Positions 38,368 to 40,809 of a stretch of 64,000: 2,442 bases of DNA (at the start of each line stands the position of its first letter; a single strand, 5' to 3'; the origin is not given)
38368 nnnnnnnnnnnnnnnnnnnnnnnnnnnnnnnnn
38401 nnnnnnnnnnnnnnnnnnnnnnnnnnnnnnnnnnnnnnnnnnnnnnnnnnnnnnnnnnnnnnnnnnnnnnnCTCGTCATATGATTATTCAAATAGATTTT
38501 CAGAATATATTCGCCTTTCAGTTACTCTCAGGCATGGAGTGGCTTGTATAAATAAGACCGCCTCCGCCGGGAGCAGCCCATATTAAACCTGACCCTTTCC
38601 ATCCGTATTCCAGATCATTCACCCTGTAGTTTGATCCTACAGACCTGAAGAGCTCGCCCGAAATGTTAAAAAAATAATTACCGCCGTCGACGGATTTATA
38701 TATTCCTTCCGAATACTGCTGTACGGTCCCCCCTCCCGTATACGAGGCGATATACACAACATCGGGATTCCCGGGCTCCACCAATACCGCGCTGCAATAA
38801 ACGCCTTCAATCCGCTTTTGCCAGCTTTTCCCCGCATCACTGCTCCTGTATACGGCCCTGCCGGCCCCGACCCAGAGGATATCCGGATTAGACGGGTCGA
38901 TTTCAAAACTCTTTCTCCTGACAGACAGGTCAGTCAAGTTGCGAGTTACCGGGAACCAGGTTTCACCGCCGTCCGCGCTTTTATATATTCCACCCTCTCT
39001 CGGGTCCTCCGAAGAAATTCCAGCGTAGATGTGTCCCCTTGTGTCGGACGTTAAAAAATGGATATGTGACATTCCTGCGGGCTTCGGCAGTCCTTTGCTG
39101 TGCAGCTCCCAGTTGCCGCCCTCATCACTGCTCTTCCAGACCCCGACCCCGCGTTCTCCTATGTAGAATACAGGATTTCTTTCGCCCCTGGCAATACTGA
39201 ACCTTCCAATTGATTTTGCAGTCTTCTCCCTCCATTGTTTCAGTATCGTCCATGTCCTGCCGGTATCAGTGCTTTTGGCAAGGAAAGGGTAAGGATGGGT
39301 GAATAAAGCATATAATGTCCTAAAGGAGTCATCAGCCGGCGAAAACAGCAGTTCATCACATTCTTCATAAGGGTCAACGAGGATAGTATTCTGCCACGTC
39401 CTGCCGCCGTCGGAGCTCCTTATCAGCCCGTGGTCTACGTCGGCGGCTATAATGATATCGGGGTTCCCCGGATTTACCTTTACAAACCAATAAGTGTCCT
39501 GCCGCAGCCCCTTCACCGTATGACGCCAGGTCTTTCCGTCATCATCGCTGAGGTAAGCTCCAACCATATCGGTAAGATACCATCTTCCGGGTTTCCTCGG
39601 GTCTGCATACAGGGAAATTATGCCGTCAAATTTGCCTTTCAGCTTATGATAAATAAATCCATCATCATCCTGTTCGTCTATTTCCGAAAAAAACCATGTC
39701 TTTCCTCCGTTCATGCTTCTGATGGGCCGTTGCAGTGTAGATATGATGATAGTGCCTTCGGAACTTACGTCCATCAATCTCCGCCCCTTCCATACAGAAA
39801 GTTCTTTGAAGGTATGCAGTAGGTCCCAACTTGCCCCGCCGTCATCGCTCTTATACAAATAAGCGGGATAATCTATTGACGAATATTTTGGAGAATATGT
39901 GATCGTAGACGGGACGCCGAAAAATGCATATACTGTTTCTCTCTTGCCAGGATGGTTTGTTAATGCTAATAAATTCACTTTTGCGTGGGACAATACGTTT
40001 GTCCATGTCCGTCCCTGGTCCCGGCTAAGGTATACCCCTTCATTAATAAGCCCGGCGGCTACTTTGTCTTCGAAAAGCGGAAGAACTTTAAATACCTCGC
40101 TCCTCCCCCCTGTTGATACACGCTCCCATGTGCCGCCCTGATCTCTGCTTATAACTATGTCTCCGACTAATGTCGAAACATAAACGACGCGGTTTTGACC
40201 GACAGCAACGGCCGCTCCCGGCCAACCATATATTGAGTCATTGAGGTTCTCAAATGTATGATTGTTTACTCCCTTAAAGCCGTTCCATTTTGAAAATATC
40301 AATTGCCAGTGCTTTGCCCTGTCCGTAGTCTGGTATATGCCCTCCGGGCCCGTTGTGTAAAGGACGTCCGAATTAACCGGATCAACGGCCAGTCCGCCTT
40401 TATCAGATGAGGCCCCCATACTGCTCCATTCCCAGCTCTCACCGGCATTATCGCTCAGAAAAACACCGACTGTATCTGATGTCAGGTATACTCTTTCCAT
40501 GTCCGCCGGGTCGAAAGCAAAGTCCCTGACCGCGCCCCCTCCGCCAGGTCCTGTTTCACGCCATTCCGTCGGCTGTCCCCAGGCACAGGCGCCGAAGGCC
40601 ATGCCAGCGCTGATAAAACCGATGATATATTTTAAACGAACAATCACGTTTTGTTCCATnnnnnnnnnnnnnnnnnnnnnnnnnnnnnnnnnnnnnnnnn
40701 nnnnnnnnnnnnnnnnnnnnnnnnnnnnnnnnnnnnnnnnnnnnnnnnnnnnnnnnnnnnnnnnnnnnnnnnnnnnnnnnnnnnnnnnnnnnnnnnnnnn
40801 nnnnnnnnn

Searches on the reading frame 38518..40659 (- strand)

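Call 13: search_protein_families(library=pfam, proteins=[window:38518-40659:-])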
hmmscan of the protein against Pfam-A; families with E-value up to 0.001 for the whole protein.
window:38518-40659:- (713 aa): 4 families
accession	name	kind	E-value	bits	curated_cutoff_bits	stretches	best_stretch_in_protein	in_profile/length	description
PF15902.12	Sortilin-Vps10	-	2.3e-35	122.7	33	4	167-308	2-136/446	Sortilin, neurotensin receptor 3,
PF02012.26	BNR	-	1.3e-15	55.2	27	0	369-379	1-11/12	BNR/Asp-box repeat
PF14870.12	PSII_BNR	-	6.1e-09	36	27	0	558-661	40-135/303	Photosynthesis system II assembly factor YCF48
PF13088.12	BNR_2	-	3.7e-05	23.7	31.4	0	357-474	74-202/277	BNR repeat-like domain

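Call 37: search_protein_families(library=ncbifam, proteins=[window:38518-40659:-], max_evalue=0.001)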
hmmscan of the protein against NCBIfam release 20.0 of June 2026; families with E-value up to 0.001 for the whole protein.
window:38518-40659:- (713 aa): 2 families
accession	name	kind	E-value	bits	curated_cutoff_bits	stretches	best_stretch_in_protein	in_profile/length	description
NF045728.1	glycosyl_F510_1955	equivalog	6.5e-47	159.9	175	5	505-647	72-201/246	F510_1955 family glycosylhydrolase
NF010237.0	PRK13684.1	equivalog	8.2e-08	31.6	326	0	558-661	68-162/334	photosynthesis system II assembly factor Ycf48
